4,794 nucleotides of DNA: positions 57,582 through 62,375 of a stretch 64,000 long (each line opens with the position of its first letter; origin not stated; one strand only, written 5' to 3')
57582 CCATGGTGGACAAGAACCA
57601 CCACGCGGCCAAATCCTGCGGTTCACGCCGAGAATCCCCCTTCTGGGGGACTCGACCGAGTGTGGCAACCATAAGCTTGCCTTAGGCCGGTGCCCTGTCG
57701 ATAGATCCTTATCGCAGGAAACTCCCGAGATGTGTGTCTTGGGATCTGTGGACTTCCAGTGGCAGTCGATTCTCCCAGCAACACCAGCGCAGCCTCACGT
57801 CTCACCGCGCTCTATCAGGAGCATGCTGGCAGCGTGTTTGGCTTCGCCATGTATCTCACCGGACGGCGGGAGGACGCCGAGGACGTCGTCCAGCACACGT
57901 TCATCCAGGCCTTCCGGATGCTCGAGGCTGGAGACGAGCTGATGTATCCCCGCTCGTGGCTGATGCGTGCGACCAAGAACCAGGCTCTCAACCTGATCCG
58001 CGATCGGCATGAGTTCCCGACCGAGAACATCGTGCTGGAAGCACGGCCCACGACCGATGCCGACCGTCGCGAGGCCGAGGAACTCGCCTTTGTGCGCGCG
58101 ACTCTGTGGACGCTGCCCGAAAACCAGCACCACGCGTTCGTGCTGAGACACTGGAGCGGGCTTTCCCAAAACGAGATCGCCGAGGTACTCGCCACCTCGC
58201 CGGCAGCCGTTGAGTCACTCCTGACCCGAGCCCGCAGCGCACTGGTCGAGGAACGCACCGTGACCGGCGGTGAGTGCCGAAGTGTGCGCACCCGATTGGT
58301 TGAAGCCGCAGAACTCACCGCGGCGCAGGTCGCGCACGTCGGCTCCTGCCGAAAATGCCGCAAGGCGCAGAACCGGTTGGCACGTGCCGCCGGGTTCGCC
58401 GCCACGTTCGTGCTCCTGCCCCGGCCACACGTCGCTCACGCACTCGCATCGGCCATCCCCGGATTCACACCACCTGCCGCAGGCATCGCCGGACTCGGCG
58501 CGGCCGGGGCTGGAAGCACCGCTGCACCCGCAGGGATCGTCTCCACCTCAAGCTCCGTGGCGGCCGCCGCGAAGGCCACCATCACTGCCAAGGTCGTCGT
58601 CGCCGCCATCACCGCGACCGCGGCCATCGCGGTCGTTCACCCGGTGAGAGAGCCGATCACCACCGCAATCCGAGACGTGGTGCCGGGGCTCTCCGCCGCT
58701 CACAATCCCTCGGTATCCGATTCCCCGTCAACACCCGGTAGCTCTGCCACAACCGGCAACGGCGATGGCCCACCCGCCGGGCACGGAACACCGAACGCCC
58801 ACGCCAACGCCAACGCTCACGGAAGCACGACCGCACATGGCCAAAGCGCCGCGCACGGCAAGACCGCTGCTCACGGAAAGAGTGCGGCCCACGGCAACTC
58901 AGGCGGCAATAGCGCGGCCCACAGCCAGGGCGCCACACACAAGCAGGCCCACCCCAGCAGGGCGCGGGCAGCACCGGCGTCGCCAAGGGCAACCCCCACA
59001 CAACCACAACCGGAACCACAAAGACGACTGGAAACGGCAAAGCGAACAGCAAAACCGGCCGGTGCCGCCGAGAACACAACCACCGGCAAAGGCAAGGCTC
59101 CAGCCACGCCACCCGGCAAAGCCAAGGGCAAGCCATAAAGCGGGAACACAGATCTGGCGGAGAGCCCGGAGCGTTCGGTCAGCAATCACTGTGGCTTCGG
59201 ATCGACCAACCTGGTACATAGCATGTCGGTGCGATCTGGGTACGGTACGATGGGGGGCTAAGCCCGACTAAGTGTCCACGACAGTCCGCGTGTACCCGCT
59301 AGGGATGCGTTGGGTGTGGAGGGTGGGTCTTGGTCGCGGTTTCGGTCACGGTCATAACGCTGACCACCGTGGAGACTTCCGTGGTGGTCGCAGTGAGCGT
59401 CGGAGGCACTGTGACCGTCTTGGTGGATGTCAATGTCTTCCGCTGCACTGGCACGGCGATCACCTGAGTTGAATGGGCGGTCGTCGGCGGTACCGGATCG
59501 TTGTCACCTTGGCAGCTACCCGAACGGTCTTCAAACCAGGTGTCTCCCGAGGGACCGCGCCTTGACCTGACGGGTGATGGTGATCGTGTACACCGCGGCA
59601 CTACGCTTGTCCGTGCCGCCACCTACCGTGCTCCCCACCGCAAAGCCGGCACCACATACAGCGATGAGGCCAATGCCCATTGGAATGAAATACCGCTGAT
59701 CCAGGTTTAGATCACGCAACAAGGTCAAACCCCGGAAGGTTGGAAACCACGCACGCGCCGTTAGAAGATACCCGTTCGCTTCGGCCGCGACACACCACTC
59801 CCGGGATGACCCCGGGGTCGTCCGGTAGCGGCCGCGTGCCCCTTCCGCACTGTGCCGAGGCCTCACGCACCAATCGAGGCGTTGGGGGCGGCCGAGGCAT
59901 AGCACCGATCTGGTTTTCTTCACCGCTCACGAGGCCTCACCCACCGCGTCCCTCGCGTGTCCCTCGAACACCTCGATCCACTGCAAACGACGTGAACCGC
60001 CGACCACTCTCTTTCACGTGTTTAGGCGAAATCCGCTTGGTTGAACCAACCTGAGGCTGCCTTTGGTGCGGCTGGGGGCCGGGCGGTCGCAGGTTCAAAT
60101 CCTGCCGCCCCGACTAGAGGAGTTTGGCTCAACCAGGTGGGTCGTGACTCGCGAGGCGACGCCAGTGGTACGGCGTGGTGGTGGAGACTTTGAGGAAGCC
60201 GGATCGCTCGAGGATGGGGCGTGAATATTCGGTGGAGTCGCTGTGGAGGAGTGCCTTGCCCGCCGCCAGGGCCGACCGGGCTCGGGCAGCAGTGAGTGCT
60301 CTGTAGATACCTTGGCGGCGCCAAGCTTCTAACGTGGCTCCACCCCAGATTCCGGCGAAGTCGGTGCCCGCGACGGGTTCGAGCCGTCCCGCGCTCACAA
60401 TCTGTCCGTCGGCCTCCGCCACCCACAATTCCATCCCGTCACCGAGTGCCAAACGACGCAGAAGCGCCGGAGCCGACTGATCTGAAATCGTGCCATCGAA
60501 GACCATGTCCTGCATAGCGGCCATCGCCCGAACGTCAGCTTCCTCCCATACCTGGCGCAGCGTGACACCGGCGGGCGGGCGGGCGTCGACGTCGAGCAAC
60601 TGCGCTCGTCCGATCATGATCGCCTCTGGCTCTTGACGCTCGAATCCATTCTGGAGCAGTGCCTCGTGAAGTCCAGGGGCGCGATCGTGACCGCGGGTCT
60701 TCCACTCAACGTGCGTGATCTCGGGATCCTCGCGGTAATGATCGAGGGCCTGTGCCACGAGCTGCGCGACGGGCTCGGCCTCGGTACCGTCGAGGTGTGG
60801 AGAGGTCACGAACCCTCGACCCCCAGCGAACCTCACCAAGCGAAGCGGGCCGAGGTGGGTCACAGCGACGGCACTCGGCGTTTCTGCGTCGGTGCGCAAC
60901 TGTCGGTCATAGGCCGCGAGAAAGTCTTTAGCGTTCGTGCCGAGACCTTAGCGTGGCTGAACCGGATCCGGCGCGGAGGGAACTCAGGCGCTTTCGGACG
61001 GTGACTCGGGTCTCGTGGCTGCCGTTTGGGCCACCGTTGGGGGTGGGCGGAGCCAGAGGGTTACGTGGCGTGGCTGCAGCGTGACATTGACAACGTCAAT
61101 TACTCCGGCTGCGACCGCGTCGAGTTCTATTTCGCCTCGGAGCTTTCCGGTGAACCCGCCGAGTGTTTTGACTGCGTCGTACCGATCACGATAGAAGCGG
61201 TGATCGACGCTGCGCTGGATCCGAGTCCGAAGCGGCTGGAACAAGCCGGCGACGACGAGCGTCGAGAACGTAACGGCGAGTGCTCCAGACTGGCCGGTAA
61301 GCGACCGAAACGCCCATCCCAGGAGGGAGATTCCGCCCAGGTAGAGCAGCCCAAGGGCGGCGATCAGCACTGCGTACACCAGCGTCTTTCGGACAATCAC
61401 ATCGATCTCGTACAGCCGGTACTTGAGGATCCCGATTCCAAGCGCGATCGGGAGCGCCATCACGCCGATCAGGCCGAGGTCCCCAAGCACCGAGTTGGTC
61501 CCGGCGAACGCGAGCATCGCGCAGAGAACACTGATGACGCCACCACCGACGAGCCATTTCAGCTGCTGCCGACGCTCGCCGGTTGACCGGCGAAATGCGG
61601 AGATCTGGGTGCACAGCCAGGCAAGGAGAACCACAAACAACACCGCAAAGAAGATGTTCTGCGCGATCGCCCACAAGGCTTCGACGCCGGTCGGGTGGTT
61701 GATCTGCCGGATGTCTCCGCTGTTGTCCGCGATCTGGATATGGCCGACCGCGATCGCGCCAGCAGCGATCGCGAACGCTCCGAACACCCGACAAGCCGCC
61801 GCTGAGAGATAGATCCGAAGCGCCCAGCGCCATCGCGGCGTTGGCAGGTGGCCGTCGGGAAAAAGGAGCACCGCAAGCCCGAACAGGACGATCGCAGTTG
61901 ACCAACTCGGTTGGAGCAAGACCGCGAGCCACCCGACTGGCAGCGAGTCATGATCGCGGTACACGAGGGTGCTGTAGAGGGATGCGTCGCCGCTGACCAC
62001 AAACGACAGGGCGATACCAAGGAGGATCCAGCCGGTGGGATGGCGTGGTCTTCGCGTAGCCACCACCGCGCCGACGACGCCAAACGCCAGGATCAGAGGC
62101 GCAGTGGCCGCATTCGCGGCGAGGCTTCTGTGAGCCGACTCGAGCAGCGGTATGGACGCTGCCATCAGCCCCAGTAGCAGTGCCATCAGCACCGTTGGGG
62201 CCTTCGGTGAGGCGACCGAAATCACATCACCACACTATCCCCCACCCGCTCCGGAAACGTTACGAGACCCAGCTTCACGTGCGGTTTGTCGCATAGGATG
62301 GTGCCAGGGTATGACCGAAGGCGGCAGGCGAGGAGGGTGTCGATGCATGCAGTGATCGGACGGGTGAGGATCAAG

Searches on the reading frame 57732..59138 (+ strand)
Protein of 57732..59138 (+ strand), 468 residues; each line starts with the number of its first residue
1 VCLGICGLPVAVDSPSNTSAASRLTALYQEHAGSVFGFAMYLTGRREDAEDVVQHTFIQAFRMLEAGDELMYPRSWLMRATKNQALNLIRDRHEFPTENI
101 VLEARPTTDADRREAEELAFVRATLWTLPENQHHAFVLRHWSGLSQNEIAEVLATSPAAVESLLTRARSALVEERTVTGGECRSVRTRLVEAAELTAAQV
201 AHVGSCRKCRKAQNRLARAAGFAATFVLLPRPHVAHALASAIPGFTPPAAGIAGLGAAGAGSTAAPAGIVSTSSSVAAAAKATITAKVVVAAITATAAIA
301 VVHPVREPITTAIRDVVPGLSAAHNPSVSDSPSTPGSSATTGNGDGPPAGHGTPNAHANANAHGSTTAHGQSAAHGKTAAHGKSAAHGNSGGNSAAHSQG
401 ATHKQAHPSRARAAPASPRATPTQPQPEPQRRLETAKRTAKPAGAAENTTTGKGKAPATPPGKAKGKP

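Call 4: search_protein_families(library=pfam, proteins=[window:57732-59138:+], max_evalue=1)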
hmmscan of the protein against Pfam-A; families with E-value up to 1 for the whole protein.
window:57732-59138:+ (468 aa): 7 families
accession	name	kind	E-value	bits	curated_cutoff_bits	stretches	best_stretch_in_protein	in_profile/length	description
PF04542.20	Sigma70_r2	-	7.3e-13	48.6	24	1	27-92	1-68/71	Sigma-70 region 2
PF08281.18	Sigma70_r4_2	-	3.3e-12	46.3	25.7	1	126-171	9-54/54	Sigma-70, region 4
PF04545.22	Sigma70_r4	-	8.2e-06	25.7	24.1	1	127-171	4-48/50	Sigma-70, region 4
PF07638.17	Sigma70_ECF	-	0.0081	16.5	21.1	1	114-173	122-181/185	ECF sigma factor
PF22233.2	PhyR_sigma-like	-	0.031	14.5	27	1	134-168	10-44/50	Response regulator PhyR, sigma-like domain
PF24971.1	SAMD1_SHD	-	0.098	13.1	27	1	142-218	8-76/78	SAMD1 small helical domain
PF13560.12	HTH_31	-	0.13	13.1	27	1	138-169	9-40/64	Helix-turn-helix domain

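Call 27: search_protein_families(library=ncbifam, proteins=[window:57732-59138:+], max_evalue=1)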
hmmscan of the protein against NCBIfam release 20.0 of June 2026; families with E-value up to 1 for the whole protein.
window:57732-59138:+ (468 aa): 94 families (the best 25 are shown)
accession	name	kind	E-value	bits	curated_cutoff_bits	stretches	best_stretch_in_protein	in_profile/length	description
NF058625.1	sigma_PG0214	equivalog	2.2e-24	86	130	1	33-174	15-160/170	GFO_1088 family ECF-type sigma factor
TIGR02983.1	SigE-fam_strep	subfamily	4.1e-22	78.8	141.55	1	20-174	4-157/162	SigE family RNA polymerase sigma factor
NF006089.0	PRK08241.1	subfamily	4.5e-22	78.6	240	2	103-179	133-208/343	RNA polymerase subunit sigma-70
TIGR02985.1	Sig70_bacteroi1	subfamily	6.2e-22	78.5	126.4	1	25-171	4-158/162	RNA polymerase sigma-70 factor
TIGR02937.1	sigma70-ECF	superfamily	1.1e-21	77.2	42.9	1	24-173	3-163/165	sigma-70 family RNA polymerase sigma factor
NF004113.0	PRK05602.1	equivalog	2.7e-20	72.9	208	1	24-172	47-198/211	RNA polymerase sigma factor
TIGR02950.1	SigM_subfam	subfamily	1.4e-18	67.3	147.95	1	25-171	3-154/159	RNA polymerase sigma factor, SigM family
NF007227.0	PRK09645.1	subfamily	5.8e-18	65.4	202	1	15-167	6-162/177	sigma-70 family RNA polymerase sigma factor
NF009172.0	PRK12519.1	subfamily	1.4e-17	63.9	222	1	22-175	29-186/194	RNA polymerase sigma factor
TIGR02960.1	SigX5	hypoth_equivalog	3.9e-17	62.4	264.75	2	103-176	119-191/322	RNA polymerase sigma-70 factor, TIGR02960 family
TIGR02989.1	Sig-70_gvs1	subfamily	4.7e-17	62.4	124.55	1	24-172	3-155/158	RNA polymerase sigma-70 factor, Rhodopirellula/Verrucomicrobium family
NF009176.0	PRK12524.1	equivalog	5.7e-16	58.9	264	1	25-172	29-181/196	RNA polymerase sigma factor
NF007229.0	PRK09647.1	equivalog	6.4e-16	58.3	265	1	22-174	44-201/220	RNA polymerase sigma factor SigE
NF009190.0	PRK12538.1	equivalog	1.3e-15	57.7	303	1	21-173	64-217/233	RNA polymerase sigma factor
NF009166.1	PRK12513.1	equivalog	1.1e-14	54.7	206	1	25-171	25-182/193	RNA polymerase sigma factor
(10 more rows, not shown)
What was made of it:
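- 57732..59138 (+): ECF sigma factor fused to a Zn-finger-like HxxxCxxC segment, a hydrophobic segment and a long low-complexity HG[KQ]-rich tail (ECF52-like architecture). Sigma70_r2 7e-13, r4_2 3e-12, TIGR02937 77 bits (calls 4, 27).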

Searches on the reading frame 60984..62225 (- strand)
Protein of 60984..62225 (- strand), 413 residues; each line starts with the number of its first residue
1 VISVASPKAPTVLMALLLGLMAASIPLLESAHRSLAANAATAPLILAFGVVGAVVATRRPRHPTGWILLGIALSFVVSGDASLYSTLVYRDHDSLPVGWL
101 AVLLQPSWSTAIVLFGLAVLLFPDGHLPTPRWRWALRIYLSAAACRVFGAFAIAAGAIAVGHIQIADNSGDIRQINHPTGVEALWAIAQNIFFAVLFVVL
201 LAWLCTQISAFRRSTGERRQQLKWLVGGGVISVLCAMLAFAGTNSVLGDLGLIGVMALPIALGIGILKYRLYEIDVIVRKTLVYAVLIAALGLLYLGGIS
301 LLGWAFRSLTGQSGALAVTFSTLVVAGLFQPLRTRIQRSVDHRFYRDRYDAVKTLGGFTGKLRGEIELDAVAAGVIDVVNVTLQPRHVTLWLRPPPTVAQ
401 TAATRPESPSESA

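Call 69: search_protein_families(library=pfam, proteins=[window:60984-62225:-], max_evalue=0.1)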
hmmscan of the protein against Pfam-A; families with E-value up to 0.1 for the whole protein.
window:60984-62225:- (413 aa): 1 family
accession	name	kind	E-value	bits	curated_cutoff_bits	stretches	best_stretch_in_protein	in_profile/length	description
PF22285.2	DUF6962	-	0.086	13.3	27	1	5-78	86-159/198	Family of unknown function (DUF6962)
